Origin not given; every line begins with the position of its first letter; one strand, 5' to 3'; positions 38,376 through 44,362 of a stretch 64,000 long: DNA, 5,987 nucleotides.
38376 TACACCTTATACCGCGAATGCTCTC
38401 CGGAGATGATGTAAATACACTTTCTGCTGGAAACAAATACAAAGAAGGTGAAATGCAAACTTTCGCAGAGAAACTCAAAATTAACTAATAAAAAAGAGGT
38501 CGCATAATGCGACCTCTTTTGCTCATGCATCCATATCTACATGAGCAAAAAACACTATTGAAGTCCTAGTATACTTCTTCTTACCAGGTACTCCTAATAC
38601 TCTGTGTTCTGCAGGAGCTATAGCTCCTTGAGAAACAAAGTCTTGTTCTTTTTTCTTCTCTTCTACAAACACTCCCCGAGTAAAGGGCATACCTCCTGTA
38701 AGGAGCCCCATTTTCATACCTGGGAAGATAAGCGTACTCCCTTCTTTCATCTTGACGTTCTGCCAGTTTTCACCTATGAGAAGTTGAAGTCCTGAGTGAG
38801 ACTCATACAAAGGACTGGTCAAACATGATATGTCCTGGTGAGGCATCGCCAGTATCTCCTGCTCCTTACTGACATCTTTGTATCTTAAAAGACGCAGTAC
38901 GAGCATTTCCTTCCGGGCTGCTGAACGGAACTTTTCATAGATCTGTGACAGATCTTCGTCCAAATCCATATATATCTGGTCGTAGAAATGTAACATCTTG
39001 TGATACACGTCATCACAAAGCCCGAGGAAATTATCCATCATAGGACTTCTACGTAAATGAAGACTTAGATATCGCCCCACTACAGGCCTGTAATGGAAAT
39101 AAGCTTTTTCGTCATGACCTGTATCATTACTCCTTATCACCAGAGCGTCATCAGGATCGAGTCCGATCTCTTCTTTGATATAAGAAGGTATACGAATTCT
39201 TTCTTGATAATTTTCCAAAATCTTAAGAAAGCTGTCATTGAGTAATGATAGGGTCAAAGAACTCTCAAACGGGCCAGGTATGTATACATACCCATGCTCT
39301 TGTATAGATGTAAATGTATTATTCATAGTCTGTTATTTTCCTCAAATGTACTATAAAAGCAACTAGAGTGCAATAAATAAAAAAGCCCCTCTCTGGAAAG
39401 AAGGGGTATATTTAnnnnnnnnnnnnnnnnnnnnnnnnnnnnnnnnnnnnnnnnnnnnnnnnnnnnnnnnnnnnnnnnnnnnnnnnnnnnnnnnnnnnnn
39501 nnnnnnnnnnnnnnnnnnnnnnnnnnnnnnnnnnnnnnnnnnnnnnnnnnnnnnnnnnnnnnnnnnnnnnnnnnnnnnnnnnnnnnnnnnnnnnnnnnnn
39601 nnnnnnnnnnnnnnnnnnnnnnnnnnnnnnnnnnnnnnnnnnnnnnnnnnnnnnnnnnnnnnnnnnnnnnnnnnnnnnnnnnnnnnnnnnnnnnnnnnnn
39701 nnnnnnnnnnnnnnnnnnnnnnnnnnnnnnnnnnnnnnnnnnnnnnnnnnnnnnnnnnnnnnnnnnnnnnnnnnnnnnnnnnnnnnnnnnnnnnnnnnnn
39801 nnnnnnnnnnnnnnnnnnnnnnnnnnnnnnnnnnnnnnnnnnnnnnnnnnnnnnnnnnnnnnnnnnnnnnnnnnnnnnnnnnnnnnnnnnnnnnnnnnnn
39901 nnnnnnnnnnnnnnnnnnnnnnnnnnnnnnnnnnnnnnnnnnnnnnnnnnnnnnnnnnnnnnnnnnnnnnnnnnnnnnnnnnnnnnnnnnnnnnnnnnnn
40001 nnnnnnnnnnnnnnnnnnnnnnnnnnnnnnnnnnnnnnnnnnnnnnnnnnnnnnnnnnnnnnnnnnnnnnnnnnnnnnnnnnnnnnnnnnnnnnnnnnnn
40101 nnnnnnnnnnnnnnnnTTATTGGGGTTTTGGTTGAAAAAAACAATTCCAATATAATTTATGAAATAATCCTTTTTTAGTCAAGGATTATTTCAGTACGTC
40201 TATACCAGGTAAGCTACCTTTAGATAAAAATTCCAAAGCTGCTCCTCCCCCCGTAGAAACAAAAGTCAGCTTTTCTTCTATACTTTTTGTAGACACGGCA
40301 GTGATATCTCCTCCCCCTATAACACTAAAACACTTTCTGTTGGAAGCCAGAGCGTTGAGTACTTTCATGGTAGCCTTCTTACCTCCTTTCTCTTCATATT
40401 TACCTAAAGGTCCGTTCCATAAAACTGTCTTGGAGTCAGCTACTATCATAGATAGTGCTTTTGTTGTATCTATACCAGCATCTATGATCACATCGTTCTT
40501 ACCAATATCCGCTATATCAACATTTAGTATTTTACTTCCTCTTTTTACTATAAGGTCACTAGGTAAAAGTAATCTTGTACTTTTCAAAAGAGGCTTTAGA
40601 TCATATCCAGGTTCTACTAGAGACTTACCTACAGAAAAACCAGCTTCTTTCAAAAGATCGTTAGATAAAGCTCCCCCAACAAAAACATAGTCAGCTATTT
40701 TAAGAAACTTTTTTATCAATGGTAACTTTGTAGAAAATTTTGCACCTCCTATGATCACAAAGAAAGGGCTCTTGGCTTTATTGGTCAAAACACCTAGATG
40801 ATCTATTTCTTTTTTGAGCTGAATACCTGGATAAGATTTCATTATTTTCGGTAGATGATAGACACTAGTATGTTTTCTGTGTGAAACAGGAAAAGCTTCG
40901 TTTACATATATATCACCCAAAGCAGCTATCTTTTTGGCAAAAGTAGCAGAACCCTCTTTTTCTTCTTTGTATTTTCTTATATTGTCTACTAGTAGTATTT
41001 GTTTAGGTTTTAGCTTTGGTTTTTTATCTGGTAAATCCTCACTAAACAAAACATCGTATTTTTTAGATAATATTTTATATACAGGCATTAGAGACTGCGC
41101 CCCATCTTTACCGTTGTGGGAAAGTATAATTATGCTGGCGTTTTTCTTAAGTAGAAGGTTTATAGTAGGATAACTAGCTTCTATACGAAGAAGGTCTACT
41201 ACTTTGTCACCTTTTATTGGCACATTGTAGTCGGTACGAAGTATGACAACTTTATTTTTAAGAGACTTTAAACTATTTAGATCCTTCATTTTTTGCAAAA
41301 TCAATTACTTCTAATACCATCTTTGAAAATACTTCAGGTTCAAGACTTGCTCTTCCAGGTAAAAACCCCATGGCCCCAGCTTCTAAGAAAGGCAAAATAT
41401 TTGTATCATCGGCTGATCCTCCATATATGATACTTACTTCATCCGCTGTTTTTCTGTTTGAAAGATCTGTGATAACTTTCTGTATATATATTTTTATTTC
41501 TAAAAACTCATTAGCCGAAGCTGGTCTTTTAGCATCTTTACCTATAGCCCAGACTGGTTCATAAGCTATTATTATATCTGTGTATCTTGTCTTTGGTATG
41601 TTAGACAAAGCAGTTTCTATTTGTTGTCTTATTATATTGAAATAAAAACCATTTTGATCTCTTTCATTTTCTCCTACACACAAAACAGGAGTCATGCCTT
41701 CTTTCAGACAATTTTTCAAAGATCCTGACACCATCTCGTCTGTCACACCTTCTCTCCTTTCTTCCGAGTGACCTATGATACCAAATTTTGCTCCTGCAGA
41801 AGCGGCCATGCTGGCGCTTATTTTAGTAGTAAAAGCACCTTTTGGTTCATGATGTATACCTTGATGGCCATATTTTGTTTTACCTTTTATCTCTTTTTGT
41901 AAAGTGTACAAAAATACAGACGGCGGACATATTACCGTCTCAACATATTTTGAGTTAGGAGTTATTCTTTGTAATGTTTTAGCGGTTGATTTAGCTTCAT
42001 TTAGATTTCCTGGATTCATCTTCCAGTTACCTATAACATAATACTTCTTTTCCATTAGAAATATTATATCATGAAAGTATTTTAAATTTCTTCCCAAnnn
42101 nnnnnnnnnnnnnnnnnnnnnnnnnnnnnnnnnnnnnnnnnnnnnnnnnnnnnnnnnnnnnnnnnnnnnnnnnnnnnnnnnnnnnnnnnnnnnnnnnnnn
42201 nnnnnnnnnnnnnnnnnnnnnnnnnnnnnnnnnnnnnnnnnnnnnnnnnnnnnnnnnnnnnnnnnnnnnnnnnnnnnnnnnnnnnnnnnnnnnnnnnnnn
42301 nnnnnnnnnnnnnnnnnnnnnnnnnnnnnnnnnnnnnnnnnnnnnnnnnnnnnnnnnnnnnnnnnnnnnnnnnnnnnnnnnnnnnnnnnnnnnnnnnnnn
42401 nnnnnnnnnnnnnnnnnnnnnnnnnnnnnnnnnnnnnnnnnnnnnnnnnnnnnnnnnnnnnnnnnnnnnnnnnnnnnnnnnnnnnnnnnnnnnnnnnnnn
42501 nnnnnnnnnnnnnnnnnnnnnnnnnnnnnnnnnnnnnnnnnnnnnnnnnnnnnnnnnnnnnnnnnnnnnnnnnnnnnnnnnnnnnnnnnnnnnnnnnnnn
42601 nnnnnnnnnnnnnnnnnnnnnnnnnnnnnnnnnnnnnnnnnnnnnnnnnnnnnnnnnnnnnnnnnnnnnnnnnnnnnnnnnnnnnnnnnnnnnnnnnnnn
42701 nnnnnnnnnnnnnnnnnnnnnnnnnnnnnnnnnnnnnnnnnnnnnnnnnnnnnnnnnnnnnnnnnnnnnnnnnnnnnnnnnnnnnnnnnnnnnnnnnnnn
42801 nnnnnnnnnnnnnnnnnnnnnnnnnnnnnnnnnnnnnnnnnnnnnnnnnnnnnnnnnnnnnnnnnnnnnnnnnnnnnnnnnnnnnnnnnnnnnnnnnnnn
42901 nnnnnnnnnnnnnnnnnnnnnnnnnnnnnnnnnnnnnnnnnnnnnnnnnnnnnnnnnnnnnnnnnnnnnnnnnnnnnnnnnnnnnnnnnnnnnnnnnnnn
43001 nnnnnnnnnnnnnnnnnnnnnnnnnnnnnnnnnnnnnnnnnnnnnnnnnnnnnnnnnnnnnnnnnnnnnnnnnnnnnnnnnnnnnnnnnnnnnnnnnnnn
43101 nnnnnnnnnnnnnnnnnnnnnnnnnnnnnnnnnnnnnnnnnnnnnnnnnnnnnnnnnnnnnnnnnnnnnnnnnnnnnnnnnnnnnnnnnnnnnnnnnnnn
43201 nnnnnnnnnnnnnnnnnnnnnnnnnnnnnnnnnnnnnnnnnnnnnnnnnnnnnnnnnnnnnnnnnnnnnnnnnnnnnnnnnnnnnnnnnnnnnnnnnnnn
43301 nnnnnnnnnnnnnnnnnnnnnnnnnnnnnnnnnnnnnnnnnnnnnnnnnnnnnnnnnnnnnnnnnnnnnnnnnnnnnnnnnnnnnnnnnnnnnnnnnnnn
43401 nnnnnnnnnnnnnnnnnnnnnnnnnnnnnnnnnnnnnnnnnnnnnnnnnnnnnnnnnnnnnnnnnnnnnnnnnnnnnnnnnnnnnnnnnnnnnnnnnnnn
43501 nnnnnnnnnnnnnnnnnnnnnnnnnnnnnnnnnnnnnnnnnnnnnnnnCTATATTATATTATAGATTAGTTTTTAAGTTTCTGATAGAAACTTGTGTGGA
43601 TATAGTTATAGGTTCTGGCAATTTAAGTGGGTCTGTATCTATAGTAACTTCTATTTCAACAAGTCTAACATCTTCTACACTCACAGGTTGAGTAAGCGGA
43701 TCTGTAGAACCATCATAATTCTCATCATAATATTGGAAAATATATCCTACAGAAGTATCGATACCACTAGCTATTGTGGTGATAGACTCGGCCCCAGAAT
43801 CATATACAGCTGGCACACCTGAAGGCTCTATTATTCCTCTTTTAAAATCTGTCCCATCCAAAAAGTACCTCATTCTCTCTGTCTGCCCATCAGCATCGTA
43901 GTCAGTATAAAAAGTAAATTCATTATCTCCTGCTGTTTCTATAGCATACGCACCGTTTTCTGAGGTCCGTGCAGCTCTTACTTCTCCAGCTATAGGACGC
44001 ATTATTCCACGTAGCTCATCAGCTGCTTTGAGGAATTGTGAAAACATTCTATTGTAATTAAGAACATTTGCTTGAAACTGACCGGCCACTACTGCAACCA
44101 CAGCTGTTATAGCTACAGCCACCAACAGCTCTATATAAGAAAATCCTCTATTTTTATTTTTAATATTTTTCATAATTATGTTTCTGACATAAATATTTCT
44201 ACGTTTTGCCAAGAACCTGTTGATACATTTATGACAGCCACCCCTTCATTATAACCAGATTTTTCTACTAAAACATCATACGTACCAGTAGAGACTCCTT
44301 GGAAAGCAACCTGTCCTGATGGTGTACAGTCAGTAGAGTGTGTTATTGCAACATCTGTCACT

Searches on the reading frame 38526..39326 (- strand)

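Call 61: search_protein_families(library=pfam, proteins=[window:38526-39326:-], max_evalue=0.001)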
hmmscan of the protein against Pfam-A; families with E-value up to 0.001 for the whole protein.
window:38526-39326:- (267 aa): 1 family
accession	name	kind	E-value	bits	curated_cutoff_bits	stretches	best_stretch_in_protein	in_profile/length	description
PF03171.26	2OG-FeII_Oxy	-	1.1e-07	32.5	23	1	149-262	10-100/101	2OG-Fe(II) oxygenase superfamily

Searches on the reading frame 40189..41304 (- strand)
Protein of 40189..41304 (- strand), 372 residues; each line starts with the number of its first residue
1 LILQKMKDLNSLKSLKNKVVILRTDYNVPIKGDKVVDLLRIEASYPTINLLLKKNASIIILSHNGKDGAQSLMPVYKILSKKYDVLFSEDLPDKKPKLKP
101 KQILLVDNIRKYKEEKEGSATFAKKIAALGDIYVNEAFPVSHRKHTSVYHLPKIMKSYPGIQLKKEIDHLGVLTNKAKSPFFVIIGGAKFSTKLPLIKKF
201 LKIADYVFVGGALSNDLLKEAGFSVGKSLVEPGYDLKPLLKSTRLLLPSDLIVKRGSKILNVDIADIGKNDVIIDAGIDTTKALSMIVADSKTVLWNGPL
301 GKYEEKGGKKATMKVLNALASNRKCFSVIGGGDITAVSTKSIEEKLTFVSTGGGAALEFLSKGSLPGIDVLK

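Call 62: search_protein_families(library=pfam, proteins=[window:40189-41304:-], max_evalue=0.001)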
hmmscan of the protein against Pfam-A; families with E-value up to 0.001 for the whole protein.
window:40189-41304:- (372 aa): 1 family
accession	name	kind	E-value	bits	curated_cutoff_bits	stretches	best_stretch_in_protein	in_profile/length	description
PF00162.24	PGK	-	1.6e-93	314.2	27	1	14-361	5-377/379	Phosphoglycerate kinase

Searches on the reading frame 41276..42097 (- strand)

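Call 62: search_protein_families(library=pfam, proteins=[window:41276-42097:-], max_evalue=0.001)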
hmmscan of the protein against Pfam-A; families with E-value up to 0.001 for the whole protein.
window:41276-42097:- (274 aa): 1 family
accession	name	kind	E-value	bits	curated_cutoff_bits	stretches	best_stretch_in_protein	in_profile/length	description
PF00121.24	TIM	-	5e-60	203.5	20.1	1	20-261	2-242/245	Triosephosphate isomerase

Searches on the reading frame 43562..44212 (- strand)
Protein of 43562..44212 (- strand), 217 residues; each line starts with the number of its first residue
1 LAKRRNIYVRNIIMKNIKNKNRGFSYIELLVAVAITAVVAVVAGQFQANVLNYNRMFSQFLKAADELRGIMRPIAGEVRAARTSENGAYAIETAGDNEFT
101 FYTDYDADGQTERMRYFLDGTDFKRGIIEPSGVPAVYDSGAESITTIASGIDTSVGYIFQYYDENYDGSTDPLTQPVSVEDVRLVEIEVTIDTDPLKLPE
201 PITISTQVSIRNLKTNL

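Call 62: search_protein_families(library=pfam, proteins=[window:43562-44212:-], max_evalue=0.001)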
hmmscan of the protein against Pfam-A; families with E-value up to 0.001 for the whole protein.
window:43562-44212:- (217 aa): 1 family
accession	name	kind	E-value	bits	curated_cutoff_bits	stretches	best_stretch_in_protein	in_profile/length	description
PF07963.17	N_methyl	-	9.5e-06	25.4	21.2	1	18-43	1-26/27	Prokaryotic N-terminal methylation motif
